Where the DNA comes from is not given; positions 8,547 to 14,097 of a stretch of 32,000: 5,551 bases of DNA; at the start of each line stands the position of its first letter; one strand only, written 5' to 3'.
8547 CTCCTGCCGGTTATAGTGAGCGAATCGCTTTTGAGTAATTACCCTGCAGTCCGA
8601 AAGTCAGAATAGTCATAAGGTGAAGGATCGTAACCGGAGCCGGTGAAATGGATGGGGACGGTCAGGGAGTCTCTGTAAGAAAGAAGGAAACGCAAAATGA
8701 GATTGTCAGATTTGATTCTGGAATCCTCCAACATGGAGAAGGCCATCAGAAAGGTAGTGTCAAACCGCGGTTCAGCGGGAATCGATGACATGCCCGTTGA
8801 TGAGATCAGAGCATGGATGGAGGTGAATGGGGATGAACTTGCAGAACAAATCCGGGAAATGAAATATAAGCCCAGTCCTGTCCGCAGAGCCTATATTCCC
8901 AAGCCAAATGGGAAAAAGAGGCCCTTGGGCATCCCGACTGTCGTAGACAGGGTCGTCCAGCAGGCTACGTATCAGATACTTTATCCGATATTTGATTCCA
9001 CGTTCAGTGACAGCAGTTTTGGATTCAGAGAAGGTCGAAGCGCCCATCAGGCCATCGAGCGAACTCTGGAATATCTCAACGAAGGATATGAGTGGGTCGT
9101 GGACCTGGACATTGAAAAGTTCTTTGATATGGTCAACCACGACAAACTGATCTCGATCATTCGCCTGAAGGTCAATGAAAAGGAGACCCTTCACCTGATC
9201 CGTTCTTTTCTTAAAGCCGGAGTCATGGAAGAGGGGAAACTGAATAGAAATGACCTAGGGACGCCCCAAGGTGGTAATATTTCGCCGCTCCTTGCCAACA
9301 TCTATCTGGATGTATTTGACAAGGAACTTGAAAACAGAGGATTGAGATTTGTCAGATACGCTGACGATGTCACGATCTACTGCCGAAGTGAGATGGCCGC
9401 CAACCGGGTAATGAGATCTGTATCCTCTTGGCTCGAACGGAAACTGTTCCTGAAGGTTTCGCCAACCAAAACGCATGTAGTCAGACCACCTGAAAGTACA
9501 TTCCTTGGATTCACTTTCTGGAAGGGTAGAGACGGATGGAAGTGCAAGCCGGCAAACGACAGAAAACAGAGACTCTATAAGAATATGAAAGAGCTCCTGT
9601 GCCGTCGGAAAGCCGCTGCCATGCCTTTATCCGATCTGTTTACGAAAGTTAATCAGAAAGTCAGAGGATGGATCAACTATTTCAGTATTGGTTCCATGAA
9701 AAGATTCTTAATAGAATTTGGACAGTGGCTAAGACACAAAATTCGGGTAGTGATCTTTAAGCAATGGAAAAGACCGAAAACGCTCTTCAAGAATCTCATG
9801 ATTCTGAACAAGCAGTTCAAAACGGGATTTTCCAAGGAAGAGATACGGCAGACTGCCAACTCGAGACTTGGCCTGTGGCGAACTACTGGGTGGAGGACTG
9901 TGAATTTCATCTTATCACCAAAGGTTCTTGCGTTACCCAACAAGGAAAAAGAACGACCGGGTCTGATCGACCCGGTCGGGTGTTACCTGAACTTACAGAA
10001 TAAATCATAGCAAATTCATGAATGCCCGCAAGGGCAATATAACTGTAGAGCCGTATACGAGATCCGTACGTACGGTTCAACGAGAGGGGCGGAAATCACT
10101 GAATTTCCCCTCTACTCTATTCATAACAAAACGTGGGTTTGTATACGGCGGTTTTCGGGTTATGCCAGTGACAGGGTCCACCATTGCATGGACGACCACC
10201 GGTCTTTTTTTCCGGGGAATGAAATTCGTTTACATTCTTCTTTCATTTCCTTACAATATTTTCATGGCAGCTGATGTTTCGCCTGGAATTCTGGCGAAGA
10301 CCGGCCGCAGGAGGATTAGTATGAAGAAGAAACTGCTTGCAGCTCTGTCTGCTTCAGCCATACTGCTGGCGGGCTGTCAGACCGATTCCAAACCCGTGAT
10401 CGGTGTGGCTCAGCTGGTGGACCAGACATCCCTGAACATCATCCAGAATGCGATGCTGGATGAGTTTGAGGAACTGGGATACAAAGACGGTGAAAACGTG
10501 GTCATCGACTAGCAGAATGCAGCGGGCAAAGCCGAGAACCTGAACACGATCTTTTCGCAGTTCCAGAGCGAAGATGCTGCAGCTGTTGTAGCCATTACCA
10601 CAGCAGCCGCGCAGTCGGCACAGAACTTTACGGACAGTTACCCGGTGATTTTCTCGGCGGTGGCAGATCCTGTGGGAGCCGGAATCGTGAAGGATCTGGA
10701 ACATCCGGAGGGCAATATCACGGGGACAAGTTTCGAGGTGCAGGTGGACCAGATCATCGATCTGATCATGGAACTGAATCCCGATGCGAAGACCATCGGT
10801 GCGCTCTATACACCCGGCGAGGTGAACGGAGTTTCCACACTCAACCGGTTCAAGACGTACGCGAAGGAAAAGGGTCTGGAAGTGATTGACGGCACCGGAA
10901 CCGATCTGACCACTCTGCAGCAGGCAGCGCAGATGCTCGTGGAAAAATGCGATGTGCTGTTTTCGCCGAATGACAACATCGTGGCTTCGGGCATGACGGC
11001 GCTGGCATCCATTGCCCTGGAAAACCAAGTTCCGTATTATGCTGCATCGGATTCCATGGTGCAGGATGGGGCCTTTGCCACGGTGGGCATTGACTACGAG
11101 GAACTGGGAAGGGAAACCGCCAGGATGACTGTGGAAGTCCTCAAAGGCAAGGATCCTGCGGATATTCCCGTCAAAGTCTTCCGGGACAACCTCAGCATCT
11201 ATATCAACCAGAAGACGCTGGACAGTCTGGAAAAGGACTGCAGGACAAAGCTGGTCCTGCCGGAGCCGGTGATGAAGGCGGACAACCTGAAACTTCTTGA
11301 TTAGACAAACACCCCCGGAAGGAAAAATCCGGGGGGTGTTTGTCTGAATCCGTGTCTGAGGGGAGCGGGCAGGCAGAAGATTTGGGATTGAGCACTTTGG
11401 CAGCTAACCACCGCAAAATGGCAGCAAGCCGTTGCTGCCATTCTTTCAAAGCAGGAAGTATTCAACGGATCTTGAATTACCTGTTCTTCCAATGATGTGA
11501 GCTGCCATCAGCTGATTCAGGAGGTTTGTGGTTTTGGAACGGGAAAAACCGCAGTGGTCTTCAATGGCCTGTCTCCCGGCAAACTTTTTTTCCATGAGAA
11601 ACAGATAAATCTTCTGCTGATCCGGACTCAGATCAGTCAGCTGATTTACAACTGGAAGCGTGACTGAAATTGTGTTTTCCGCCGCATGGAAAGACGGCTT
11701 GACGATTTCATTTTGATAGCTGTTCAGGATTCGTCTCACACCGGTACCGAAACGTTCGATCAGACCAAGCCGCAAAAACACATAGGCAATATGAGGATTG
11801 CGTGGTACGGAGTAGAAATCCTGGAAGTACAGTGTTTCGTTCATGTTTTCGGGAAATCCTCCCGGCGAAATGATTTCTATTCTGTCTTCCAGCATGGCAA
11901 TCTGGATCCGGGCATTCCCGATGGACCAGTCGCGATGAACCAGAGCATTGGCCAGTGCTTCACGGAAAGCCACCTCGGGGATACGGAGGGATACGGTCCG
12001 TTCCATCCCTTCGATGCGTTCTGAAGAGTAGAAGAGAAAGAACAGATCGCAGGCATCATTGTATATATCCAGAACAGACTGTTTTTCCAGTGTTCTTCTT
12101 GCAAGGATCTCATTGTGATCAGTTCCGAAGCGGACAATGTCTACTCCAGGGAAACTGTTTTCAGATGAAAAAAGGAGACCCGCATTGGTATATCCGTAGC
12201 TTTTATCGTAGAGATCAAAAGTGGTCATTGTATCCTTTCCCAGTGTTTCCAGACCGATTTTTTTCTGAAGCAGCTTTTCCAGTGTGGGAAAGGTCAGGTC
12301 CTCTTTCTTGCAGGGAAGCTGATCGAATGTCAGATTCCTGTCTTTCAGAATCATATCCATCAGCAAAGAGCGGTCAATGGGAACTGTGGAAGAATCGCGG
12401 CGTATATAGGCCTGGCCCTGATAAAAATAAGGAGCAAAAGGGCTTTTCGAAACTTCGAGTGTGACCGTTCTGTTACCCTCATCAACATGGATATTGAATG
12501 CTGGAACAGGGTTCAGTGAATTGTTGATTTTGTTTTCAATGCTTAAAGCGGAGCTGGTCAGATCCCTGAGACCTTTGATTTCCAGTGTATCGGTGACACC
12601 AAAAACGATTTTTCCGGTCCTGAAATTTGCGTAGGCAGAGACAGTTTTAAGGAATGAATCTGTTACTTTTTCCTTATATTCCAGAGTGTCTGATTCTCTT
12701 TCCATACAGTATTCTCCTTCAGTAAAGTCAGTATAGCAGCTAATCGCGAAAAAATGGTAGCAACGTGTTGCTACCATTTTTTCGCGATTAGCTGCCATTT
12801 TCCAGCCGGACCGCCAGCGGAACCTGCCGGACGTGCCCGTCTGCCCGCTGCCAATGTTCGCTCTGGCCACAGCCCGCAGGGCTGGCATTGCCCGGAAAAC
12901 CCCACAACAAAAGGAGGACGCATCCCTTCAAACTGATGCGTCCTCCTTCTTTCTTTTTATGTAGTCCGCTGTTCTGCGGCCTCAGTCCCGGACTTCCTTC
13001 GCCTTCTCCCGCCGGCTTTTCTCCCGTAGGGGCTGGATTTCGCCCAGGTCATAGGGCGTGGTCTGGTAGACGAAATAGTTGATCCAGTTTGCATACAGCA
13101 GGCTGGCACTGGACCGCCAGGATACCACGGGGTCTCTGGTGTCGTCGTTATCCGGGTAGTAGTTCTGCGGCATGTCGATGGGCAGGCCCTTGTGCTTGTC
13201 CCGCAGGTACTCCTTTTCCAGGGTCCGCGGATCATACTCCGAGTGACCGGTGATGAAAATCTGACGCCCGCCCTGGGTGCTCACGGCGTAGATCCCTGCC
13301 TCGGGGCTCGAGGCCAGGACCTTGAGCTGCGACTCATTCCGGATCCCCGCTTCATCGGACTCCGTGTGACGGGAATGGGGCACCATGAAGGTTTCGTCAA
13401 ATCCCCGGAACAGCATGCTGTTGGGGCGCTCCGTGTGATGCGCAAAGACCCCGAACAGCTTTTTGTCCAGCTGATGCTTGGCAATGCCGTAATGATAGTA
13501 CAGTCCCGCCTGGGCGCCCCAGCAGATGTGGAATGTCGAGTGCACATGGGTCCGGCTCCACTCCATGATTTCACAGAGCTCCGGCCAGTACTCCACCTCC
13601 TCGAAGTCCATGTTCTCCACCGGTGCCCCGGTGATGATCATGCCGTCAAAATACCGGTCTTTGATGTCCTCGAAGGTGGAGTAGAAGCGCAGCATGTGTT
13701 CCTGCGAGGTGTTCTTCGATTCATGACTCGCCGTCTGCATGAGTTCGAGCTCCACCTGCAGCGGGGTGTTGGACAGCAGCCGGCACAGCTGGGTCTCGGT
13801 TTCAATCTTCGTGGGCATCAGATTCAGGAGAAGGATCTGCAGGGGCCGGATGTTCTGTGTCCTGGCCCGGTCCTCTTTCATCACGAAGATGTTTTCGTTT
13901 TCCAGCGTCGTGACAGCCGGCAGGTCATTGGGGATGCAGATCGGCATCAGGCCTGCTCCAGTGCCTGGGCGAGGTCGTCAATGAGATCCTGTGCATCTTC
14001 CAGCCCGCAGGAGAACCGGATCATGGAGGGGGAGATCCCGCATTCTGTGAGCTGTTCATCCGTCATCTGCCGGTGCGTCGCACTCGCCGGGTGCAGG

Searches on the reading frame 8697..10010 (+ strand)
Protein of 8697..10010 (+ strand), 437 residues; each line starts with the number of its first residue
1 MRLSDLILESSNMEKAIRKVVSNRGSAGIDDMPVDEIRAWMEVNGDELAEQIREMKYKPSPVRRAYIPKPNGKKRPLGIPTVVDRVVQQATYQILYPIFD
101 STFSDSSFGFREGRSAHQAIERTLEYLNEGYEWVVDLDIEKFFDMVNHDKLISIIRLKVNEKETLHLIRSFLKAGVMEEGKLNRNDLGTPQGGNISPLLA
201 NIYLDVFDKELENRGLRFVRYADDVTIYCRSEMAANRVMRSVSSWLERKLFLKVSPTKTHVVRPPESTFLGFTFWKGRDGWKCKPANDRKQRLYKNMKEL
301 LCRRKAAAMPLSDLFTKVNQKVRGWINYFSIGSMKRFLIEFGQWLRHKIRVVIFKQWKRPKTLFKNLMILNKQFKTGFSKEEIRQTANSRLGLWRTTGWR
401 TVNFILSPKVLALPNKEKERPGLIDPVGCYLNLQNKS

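Call 50: search_protein_families(library=pfam, proteins=[window:8697-10010:+], max_evalue=0.00001)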
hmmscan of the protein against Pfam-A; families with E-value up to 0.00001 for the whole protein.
window:8697-10010:+ (437 aa): 2 families
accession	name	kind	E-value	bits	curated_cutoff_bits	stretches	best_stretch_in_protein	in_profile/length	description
PF00078.32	RVT_1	-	1.5e-45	155.9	29.6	1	67-274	1-205/205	Reverse transcriptase (RNA-dependent DNA polymerase)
PF08388.16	GIIM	-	4.1e-14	52.7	23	1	291-366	2-75/80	Group II intron, maturase-specific domain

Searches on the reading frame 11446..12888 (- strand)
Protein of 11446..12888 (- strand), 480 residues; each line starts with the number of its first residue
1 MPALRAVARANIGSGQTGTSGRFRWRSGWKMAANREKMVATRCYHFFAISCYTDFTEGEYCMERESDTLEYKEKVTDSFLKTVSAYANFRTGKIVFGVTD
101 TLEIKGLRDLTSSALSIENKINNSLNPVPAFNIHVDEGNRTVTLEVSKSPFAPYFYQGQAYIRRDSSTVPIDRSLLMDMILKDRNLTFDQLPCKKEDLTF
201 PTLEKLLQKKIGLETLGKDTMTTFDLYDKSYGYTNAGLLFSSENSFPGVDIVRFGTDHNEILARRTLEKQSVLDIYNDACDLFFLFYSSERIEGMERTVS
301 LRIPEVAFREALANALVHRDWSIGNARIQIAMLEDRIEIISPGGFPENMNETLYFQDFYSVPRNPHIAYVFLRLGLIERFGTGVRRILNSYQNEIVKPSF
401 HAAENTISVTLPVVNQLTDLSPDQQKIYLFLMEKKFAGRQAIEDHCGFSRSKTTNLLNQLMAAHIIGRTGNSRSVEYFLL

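Call 50: search_protein_families(library=pfam, proteins=[window:11446-12888:-], max_evalue=0.00001)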
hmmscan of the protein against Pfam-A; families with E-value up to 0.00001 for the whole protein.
window:11446-12888:- (480 aa): 2 families
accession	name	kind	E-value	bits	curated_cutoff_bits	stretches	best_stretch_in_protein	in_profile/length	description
PF13749.12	HATPase_c_4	-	1.1e-18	67.4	26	1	326-411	2-89/89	Putative ATP-dependent DNA helicase recG C-terminal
PF04326.19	SLFN_AlbA_2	-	5.9e-16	59.5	25.3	1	65-171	1-117/118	Schlafen, AlbA_2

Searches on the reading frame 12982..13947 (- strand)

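Call 50: search_protein_families(library=pfam, proteins=[window:12982-13947:-], max_evalue=0.00001)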
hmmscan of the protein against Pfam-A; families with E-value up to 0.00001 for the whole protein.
window:12982-13947:- (321 aa): 1 family
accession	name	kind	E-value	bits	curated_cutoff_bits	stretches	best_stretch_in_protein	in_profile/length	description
PF04204.22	HTS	-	3.3e-142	473.3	27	1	2-299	1-298/298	Homoserine O-succinyltransferase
